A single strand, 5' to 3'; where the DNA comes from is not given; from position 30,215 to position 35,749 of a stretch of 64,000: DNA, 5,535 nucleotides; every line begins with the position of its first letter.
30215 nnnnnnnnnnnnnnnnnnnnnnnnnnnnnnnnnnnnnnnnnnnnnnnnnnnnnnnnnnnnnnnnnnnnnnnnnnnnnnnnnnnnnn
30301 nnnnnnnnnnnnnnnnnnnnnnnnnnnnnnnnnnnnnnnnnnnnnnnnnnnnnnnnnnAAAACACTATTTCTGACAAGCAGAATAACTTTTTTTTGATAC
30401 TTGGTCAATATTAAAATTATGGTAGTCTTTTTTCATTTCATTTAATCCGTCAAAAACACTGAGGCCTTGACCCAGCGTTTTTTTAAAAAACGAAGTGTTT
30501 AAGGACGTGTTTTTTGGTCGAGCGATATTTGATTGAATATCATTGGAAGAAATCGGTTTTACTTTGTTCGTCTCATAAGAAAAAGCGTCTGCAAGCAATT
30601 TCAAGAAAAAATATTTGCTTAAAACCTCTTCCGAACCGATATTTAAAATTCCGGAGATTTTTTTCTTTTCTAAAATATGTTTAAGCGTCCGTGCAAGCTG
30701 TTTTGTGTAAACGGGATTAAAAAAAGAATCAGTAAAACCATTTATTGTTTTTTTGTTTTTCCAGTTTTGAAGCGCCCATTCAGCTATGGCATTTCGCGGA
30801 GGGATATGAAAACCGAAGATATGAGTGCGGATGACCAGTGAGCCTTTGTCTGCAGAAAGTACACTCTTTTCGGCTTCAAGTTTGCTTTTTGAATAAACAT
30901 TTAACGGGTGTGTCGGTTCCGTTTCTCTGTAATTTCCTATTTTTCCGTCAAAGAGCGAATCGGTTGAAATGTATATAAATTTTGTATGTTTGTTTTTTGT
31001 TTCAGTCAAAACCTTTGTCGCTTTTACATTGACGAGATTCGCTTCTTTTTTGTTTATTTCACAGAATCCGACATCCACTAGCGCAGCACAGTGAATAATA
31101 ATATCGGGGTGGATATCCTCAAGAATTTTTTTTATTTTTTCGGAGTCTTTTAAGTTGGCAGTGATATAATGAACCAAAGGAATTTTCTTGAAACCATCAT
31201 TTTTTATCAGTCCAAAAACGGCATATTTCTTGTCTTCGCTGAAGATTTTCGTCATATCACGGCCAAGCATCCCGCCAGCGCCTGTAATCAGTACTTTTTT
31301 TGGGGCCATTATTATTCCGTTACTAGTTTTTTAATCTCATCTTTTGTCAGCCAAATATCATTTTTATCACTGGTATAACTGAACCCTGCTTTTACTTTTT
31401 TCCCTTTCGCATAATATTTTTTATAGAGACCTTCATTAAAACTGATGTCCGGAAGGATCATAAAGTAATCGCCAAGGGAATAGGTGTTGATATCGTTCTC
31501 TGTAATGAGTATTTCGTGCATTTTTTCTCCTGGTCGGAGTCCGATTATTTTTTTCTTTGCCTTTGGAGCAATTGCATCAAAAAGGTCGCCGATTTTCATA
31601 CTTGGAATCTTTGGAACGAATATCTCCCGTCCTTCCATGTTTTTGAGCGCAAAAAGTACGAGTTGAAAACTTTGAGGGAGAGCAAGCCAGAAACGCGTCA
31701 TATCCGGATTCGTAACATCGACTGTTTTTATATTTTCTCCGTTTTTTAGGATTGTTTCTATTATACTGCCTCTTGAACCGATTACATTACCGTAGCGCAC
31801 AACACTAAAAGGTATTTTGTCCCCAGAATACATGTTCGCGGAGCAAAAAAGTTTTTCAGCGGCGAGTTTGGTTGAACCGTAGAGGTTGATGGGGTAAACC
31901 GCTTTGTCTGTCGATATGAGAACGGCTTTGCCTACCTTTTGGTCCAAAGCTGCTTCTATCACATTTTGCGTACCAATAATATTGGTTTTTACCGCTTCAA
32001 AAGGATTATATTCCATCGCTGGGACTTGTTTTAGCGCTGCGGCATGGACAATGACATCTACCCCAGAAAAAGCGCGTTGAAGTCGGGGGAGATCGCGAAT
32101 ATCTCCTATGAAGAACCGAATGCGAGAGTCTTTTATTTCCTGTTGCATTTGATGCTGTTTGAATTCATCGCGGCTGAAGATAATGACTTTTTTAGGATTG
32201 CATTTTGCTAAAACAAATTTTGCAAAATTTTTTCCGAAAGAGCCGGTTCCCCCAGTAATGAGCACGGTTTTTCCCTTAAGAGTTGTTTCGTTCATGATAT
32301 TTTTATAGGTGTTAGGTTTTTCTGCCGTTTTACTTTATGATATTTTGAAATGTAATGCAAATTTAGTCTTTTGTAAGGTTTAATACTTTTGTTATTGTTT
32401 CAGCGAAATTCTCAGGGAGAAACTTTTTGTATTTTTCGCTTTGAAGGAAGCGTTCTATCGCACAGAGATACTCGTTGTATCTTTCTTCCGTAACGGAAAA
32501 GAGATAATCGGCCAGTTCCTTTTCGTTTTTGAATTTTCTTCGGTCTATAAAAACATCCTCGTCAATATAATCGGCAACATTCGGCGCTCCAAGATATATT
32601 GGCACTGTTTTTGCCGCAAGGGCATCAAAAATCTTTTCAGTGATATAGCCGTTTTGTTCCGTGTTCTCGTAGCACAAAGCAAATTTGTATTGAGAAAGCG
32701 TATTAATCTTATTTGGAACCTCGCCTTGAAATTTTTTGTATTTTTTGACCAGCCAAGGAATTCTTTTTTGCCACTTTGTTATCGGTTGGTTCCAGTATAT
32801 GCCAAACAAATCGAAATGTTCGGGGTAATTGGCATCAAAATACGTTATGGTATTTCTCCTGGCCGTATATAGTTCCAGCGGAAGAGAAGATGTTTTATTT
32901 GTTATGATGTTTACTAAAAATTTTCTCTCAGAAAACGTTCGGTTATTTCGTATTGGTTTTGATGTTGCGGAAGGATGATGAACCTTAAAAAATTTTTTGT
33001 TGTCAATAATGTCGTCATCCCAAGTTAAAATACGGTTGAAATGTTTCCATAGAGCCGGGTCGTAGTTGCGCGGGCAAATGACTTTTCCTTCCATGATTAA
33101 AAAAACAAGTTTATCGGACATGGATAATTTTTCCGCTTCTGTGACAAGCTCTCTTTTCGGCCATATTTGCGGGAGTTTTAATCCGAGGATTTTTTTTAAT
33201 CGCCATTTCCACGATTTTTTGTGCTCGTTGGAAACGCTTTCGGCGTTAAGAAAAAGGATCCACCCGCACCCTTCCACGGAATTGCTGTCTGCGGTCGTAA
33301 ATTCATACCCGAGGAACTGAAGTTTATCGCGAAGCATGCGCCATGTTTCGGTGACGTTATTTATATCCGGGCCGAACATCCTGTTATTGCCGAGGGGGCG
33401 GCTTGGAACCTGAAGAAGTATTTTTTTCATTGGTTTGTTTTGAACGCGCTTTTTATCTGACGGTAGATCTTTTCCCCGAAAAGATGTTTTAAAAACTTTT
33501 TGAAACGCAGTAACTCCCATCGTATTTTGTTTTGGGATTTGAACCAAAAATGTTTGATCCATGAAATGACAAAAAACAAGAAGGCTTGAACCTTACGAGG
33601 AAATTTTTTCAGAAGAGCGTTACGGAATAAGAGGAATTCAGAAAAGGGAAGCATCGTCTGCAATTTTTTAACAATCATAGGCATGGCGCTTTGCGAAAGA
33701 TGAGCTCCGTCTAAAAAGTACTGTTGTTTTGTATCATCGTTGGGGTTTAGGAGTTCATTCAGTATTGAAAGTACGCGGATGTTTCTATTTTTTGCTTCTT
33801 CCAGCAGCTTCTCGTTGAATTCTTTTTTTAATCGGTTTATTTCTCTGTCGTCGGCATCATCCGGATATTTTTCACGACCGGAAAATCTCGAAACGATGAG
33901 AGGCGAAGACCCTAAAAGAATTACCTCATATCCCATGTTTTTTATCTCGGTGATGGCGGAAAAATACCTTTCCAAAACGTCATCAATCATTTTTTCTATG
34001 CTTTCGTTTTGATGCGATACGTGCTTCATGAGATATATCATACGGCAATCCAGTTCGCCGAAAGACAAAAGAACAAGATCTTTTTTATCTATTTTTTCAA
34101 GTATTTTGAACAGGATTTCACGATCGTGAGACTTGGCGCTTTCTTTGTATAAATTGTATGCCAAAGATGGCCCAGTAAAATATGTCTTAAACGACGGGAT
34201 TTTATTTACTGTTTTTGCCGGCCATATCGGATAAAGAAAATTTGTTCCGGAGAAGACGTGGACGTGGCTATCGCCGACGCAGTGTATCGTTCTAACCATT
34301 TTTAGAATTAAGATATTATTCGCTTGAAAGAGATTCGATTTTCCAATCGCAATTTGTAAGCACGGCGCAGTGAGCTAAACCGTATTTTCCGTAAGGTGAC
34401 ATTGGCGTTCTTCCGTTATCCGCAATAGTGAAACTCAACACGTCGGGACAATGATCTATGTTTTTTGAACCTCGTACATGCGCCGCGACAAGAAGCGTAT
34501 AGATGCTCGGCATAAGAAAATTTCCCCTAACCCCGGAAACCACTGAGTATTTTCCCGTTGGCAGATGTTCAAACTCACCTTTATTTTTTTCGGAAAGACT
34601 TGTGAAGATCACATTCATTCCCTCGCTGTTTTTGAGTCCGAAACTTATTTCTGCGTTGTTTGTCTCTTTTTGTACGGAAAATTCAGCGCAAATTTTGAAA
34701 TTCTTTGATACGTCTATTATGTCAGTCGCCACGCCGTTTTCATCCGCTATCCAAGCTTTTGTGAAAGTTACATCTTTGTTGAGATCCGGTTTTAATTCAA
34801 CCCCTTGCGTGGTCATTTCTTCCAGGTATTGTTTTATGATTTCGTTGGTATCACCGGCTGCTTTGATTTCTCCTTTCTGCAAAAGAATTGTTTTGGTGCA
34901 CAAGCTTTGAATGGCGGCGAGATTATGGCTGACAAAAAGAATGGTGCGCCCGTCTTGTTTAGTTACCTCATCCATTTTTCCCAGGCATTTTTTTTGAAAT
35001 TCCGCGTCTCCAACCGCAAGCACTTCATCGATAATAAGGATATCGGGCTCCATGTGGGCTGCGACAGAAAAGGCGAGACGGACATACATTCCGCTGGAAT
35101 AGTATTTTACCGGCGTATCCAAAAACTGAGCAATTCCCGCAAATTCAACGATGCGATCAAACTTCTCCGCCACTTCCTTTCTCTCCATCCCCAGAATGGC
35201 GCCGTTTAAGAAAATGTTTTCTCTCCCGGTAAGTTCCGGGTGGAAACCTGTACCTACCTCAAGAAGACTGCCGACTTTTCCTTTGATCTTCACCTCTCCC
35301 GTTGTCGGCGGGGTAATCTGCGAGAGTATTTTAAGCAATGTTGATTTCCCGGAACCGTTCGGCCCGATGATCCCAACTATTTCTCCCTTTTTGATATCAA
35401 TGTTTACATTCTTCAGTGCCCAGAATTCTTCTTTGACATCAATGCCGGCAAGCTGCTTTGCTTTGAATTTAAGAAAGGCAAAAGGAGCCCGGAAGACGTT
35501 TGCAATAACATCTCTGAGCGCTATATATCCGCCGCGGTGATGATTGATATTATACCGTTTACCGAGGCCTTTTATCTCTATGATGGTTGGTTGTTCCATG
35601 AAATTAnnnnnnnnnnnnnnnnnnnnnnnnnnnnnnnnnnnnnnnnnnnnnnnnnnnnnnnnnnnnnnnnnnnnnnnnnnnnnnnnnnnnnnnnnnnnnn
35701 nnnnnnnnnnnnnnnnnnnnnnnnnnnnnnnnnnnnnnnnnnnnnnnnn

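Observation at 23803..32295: Atypical nonulosonic-acid-like module: PseB-type dehydratase + RmlD-like reductase + NeuB-family synthase + CMP-transferase + Maf(DUF115)::methyltransferase fusion, with no aminotransferase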

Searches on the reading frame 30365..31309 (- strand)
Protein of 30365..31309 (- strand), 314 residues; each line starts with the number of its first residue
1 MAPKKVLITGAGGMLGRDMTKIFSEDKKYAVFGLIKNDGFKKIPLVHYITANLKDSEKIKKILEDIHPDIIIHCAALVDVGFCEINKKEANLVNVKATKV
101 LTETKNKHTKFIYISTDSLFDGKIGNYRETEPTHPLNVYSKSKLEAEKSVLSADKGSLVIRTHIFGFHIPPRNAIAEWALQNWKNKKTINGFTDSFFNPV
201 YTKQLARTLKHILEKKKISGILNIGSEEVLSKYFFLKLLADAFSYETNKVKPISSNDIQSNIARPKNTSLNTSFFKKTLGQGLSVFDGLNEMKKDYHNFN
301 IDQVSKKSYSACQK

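Call 3: search_protein_families(library=pfam, proteins=[window:30365-31309:-], max_evalue=0.001)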
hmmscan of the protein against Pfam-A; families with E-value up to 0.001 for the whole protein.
window:30365-31309:- (314 aa): 6 families
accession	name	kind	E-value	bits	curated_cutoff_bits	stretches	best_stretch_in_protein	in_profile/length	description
PF04321.23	RmlD_sub_bind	-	2.7e-51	174.8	27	1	5-283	2-271/287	RmlD substrate binding domain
PF01370.27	Epimerase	-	1.7e-20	73.9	20.9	1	6-225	1-240/240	NAD dependent epimerase/dehydratase family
PF16363.11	GDP_Man_Dehyd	-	3.1e-13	50.3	27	1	7-151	1-165/332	GDP-mannose 4,6 dehydratase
PF01073.25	3Beta_HSD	-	4.4e-13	49.3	22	1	7-235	1-247/280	3-beta hydroxysteroid dehydrogenase/isomerase family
PF02719.21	Polysacc_synt_2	-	6.3e-12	45.7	20.2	1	6-156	1-155/293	Polysaccharide biosynthesis protein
PF07993.18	NAD_binding_4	-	2.8e-06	27.1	20.1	1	59-157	82-196/258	Male sterility protein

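Call 5: search_protein_families(library=ncbifam, proteins=[window:30365-31309:-], max_evalue=0.001)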
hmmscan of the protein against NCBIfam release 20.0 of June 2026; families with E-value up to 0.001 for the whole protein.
window:30365-31309:- (314 aa): 18 families
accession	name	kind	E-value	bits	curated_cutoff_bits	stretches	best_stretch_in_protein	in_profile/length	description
TIGR01214.1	rmlD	equivalog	6.2e-52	176.5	224.05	1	5-284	1-272/285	dTDP-4-dehydrorhamnose reductase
NF007440.0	PRK09987.1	equivalog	4.9e-18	65.5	308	1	52-281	39-277/299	dTDP-4-dehydrorhamnose reductase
TIGR02197.1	heptose_epim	equivalog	1.7e-13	50.5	274.6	1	6-151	1-150/316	ADP-glyceromanno-heptose 6-epimerase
TIGR01179.1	galE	equivalog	1.7e-13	50.1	262.3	1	5-151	1-157/332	UDP-glucose 4-epimerase GalE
NF042423.1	oxyalk_red_Shew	equivalog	7.2e-11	41.7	580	1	4-160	9-169/331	2-alkyl-3-oxoalkanoate reductase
TIGR01181.1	dTDP_gluc_dehyt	equivalog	1.3e-09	37.6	365.1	1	40-232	46-250/321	dTDP-glucose 4,6-dehydratase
TIGR03589.1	PseB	equivalog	2.2e-08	33.4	407.75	1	4-154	5-150/324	UDP-N-acetylglucosamine 4,6-dehydratase (inverting)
TIGR02622.1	CDP_4_6_dhtase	equivalog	5.5e-08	32.3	278.45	1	4-149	5-164/352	CDP-glucose 4,6-dehydratase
TIGR03466.1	HpnA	hypoth_equivalog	2e-06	26.9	367.65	1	5-153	2-155/327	hopanoid-associated sugar epimerase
NF042422.1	oxyalk_red_OleD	equivalog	3.8e-06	26.5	580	1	5-158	2-158/329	2-alkyl-3-oxoalkanoate reductase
NF043036.1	ErythonDh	equivalog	5.4e-06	25.8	325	1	5-144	2-154/321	D-erythronate dehydrogenase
TIGR04180.1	EDH_00030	hypoth_equivalog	6.2e-06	25.5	475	1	6-239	1-252/297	NAD-dependent 4,6-dehydratase LegB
TIGR01746.1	Thioester-redct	subfamily_domain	1.1e-05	24.9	213.35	0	69-161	90-188/371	thioester reductase domain-containing protein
TIGR01777.1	yfcH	hypoth_equivalog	0.00012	21.7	207.35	0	6-109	1-101/292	TIGR01777 family oxidoreductase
NF006073.0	PRK08219.1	equivalog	0.00034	20.4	218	1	4-87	4-91/227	SDR family oxidoreductase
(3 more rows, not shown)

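Call 30: search_solved_structures(query=window:30365-31309:-, max_evalue=1e-10)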
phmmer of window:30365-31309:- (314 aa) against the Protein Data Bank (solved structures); distinct sequences matched with E-value up to 1e-10: 14.
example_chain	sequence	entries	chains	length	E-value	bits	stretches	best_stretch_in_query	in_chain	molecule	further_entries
4ndn_E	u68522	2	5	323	8.9e-29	104.1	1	4-282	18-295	Methionine adenosyltransferase 2 subunit beta | Isoform 2 of Methionine adenosyltransferase 2 subunit beta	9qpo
4ktt_E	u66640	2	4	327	9.2e-29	104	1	4-282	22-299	Methionine adenosyltransferase 2 subunit beta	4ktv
30gd_E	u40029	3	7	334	9.9e-29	104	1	4-282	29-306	Isoform 1 of Methionine adenosyltransferase 2 subunit beta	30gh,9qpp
2ydx_A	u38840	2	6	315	1e-28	103.9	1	4-283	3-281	METHIONINE ADENOSYLTRANSFERASE 2 SUBUNIT BETA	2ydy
2ggs_A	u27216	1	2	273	1e-26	97.3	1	5-282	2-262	273aa long hypothetical dTDP-4-dehydrorhamnose reductase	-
8g22_A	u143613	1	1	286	1.5e-21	80.4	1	6-278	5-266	dTDP-4-dehydrorhamnose reductase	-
9gpi_D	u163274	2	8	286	1.7e-17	67.1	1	4-298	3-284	dTDP-4-dehydrorhamnose reductase, putative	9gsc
3sc6_A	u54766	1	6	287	8.8e-17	64.7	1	4-269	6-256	dTDP-4-dehydrorhamnose reductase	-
4wpg_A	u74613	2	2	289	1.1e-13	54.5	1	48-277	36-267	dTDP-4-dehydrorhamnose reductase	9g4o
5u9c_A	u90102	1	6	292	2.4e-13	53.4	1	4-272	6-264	dTDP-4-dehydrorhamnose Reductase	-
1kbz_A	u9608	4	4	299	3.8e-13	52.8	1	59-279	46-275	dTDP-glucose oxidoreductase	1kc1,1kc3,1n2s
6vo6_A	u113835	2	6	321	4e-12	49.4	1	4-175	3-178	Putative sugar-nucleotide epimerase/dehydratease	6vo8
1vl0_A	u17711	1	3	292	9.5e-12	48.2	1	5-280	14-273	DTDP-4-dehydrorhamnose reductase, rfbD ortholog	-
8ctr_A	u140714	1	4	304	2.6e-11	46.8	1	51-281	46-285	dTDP-4-dehydrorhamnose reductase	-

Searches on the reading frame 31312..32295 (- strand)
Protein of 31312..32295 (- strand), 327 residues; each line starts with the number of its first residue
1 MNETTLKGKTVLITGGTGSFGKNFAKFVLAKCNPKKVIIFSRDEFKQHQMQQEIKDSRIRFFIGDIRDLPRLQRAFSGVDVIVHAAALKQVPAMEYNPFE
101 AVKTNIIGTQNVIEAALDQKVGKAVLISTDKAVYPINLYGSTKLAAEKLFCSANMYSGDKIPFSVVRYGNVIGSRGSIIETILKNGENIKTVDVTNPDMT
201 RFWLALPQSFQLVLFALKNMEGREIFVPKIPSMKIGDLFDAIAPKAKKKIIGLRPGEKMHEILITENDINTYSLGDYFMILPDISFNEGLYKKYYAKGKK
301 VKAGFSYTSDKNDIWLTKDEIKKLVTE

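Call 3: search_protein_families(library=pfam, proteins=[window:31312-32295:-], max_evalue=0.001)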
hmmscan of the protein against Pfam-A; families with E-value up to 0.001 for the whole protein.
window:31312-32295:- (327 aa): 11 families
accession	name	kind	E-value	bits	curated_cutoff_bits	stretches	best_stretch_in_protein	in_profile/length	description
PF02719.21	Polysacc_synt_2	-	9e-94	314.4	20.2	1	11-279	1-290/293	Polysaccharide biosynthesis protein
PF01370.27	Epimerase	-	1.2e-22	80.9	20.9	1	11-185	1-192/240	NAD dependent epimerase/dehydratase family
PF16363.11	GDP_Man_Dehyd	-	7.3e-18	65.5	27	1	12-250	1-270/332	GDP-mannose 4,6 dehydratase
PF01073.25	3Beta_HSD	-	4.5e-17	62.4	22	1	12-140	1-126/280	3-beta hydroxysteroid dehydrogenase/isomerase family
PF07993.18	NAD_binding_4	-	7.5e-12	45.4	20.1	1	13-133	1-140/258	Male sterility protein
PF04321.23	RmlD_sub_bind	-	1.4e-10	41.2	27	1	10-196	2-177/287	RmlD substrate binding domain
PF00106.31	adh_short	-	2.5e-10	40.6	26.6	1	9-155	1-165/195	short chain dehydrogenase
PF13460.12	NAD_binding_10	-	7.1e-08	33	27.2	1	15-132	1-101/184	NAD(P)H-binding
PF05368.20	NmrA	-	6.6e-07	29.6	27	1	9-87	3-78/298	NmrA-like family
PF08659.16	KR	-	1.8e-06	28.4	22.6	1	10-128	2-135/180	KR domain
PF03435.24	Sacchrp_dh_NADP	-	0.00048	20.9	25.1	1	11-86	1-76/129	Saccharopine dehydrogenase NADP binding domain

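Call 5: search_protein_families(library=ncbifam, proteins=[window:31312-32295:-], max_evalue=0.001)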
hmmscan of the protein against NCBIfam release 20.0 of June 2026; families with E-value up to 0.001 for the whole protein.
window:31312-32295:- (327 aa): 46 families (the best 25 are shown)
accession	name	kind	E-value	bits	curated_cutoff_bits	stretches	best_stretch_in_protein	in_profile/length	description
TIGR03589.1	PseB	equivalog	3.6e-131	436.9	407.75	1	6-324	2-323/324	UDP-N-acetylglucosamine 4,6-dehydratase (inverting)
TIGR04130.1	FnlA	equivalog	7.1e-72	242.1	730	1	6-324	2-324/337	UDP-N-acetylglucosamine 4,6-dehydratase/5-epimerase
TIGR04180.1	EDH_00030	hypoth_equivalog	4.5e-18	65.3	475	1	11-182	1-189/297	NAD-dependent 4,6-dehydratase LegB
TIGR01181.1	dTDP_gluc_dehyt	equivalog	2.2e-15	56.6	365.1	1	11-134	2-129/321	dTDP-glucose 4,6-dehydratase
TIGR02622.1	CDP_4_6_dhtase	equivalog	2.8e-15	56.3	278.45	1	7-203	3-227/352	CDP-glucose 4,6-dehydratase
TIGR01179.1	galE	equivalog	2.7e-14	52.7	262.3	1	11-175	2-180/332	UDP-glucose 4-epimerase GalE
TIGR03466.1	HpnA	hypoth_equivalog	2.4e-13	49.7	367.65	1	10-131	2-115/327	hopanoid-associated sugar epimerase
NF041293.1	G6PDh_Azf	equivalog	2.4e-11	43.5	400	1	9-135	3-121/252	NAD-dependent glucose-6-phosphate dehydrogenase Azf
NF042422.1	oxyalk_red_OleD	equivalog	2.9e-10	40.1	580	1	11-131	3-112/329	2-alkyl-3-oxoalkanoate reductase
NF042423.1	oxyalk_red_Shew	equivalog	1.8e-09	37.1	580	1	7-131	7-120/331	2-alkyl-3-oxoalkanoate reductase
TIGR02197.1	heptose_epim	equivalog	2.4e-09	36.8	274.6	1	11-175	1-174/316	ADP-glyceromanno-heptose 6-epimerase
TIGR01214.1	rmlD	equivalog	4.2e-09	35.9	224.05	1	10-194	1-175/285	dTDP-4-dehydrorhamnose reductase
TIGR01746.1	Thioester-redct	subfamily_domain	9.3e-09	35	213.35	1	10-174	1-198/371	thioester reductase domain-containing protein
NF052578.1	StrlDmthSdmBMthl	equivalog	1.8e-08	34.6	600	1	10-133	2-117/328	sterol demethylase protein SdmB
NF043036.1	ErythonDh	equivalog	3.5e-08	33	325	1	11-136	3-131/321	D-erythronate dehydrogenase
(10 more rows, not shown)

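Call 32: search_solved_structures(query=window:31312-32295:-, max_evalue=1e-30)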
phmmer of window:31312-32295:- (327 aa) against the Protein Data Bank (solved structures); distinct sequences matched with E-value up to 1e-30: 11.
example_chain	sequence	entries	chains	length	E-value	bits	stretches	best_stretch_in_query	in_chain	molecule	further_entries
2gn4_A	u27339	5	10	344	4.2e-103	348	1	4-324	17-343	UDP-GlcNAc C6 dehydratase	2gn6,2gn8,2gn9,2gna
3vvb_A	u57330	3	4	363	4.3e-69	236.3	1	8-323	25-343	CapE | Capsular polysaccharide synthesis enzyme Cap8E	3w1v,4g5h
3vvc_A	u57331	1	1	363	1.5e-68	234.5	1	8-323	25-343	Capsular polysaccharide synthesis enzyme Cap8E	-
6bwc_A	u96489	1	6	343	1.5e-65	224.6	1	6-325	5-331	Polysaccharide biosynthesis protein CapD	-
4j2o_A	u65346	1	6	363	3.2e-65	223.6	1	6-314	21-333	UDP-N-acetylglucosamine 4,6-dehydratase/5-epimerase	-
4tqg_A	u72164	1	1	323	1.7e-48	168.7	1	6-284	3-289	Putative dTDP-d-glucose 4 6-dehydratase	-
5bjy_A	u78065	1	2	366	3.8e-38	134.7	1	6-272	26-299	WlaL protein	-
5bju_A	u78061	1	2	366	5e-37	131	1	6-272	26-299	WlaL protein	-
5bjw_A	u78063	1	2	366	1.8e-36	129.2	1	6-272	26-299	WlaL protein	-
5bjx_A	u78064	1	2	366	2.5e-36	128.7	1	6-272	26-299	WlaL protein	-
5bjv_A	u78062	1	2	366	1.7e-35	126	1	6-272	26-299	WlaL protein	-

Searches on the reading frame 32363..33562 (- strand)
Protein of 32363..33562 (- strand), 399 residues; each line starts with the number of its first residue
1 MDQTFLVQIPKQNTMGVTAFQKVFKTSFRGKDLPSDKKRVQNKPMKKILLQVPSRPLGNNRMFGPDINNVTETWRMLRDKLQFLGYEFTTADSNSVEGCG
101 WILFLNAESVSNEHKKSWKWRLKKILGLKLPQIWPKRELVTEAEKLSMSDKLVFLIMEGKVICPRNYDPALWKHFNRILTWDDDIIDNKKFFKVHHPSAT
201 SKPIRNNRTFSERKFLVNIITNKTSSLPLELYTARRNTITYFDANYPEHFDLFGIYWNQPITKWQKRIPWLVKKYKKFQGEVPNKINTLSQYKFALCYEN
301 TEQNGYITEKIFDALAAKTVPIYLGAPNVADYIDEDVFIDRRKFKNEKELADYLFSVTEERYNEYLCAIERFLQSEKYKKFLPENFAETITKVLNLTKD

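Call 3: search_protein_families(library=pfam, proteins=[window:32363-33562:-], max_evalue=0.001)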
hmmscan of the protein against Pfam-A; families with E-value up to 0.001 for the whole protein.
window:32363-33562:- (399 aa): 1 family
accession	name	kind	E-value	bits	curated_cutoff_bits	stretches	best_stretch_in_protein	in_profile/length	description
PF00852.26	Glyco_transf_10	-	1.7e-17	64.1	23.9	1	283-366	49-136/182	Glycosyltransferase family 10 (fucosyltransferase) C-term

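Call 5: search_protein_families(library=ncbifam, proteins=[window:32363-33562:-], max_evalue=0.001)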
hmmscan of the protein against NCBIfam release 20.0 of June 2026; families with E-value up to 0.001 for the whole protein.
window:32363-33562:- (399 aa): 0 families

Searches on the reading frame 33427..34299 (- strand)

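Call 3: search_protein_families(library=pfam, proteins=[window:33427-34299:-], max_evalue=0.001)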
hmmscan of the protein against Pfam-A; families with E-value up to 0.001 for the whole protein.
window:33427-34299:- (290 aa): 2 families
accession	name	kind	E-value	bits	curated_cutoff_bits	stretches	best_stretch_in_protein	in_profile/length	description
PF13472.12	Lipase_GDSL_2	-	0.00011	23.2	32.9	1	7-203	1-173/178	GDSL-like Lipase/Acylhydrolase family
PF19040.6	SGNH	-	0.00012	22.3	27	1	106-210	125-243/248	SGNH domain (fused to AT3 domains)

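Call 5: search_protein_families(library=ncbifam, proteins=[window:33427-34299:-], max_evalue=0.001)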
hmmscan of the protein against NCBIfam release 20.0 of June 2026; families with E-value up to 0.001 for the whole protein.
window:33427-34299:- (290 aa): 0 families

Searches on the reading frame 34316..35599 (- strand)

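Call 8: search_protein_families(library=pfam, proteins=[window:34316-35599:-], max_evalue=0.0001)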
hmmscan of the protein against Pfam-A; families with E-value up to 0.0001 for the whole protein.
window:34316-35599:- (427 aa): 5 families
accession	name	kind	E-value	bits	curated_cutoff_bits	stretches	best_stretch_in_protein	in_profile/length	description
PF00005.33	ABC_tran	-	1.3e-23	84.5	25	1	62-193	1-135/137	ABC transporter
PF14524.12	Wzt_C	-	1.2e-10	42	30.4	1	274-395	7-132/143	Wzt C-terminal domain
PF13175.12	AAA_15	-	5.7e-06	26.6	32.1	0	59-93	11-44/374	AAA ATPase domain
PF13304.12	AAA_21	-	7e-06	26.7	27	1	74-95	1-22/304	AAA domain, putative AbiEii toxin, Type IV TA system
PF13476.12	AAA_23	-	7.9e-05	23.8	27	0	62-96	10-43/201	AAA domain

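Call 77: search_protein_families(library=ncbifam, proteins=[window:34316-35599:-], max_evalue=1e-10)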
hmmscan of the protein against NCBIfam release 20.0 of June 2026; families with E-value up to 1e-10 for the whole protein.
window:34316-35599:- (427 aa): 154 families (the best 25 are shown)
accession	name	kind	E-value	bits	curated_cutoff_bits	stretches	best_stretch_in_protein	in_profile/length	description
NF010065.0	PRK13545.1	equivalog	4.1e-67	227.1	538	1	59-260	37-236/549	teichoic acids export protein ATP-binding subunit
NF050108.1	galactan_ABC_ATP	equivalog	6e-55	186.1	400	1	61-259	44-241/244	galactan export ABC transporter ATP-binding subunit Wzt/RfbE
NF010066.0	PRK13546.1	equivalog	4.6e-54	183.5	320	1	55-260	33-236/264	teichoic acids export ABC transporter ATP-binding subunit TagH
TIGR01188.1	drrA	subfamily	3.8e-37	128.2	312.45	1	57-306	4-263/302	daunorubicin resistance ABC transporter, ATP-binding protein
TIGR04521.1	ECF_ATPase_2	equivalog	3.1e-31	108.5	330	2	127-266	104-243/279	energy-coupling factor transporter ATPase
TIGR04520.1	ECF_ATPase_1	equivalog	6e-29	101.3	315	2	136-267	106-235/269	energy-coupling factor transporter ATPase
NF040933.2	ABC_arch_GlcV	equivalog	5.6e-27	94.5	450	2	119-303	94-265/357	glucose ABC transporter ATP-binding protein GlcV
TIGR00968.1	3a0106s01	subfamily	5.8e-25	88.2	342.75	1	58-257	12-221/237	sulfate ABC transporter ATP-binding protein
TIGR01186.1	proV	subfamily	6.1e-25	88.1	326.6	1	61-263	8-226/363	betaine/proline/choline family ABC transporter ATP-binding protein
NF010170.0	PRK13651.1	equivalog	3.4e-24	85.3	432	1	126-258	124-258/308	cobalt transporter ATP-binding subunit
TIGR03740.1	galliderm_ABC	subfamily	3.6e-24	85.7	309.75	1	61-264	15-219/223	lantibiotic protection ABC transporter ATP-binding subunit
NF010171.0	PRK13652.1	equivalog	9.3e-24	84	476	1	129-257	100-228/277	cobalt transporter ATP-binding subunit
NF010158.0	PRK13637.1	equivalog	1e-23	83.9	390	1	132-264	108-241/287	energy-coupling factor transporter ATPase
TIGR02315.1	ABC_phnC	equivalog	1.3e-23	83.7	266.1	1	60-108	16-64/243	phosphonate ABC transporter ATP-binding protein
NF010068.0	PRK13548.1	equivalog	1.6e-23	83.1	261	1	61-108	20-67/261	heme ABC transporter ATP-binding protein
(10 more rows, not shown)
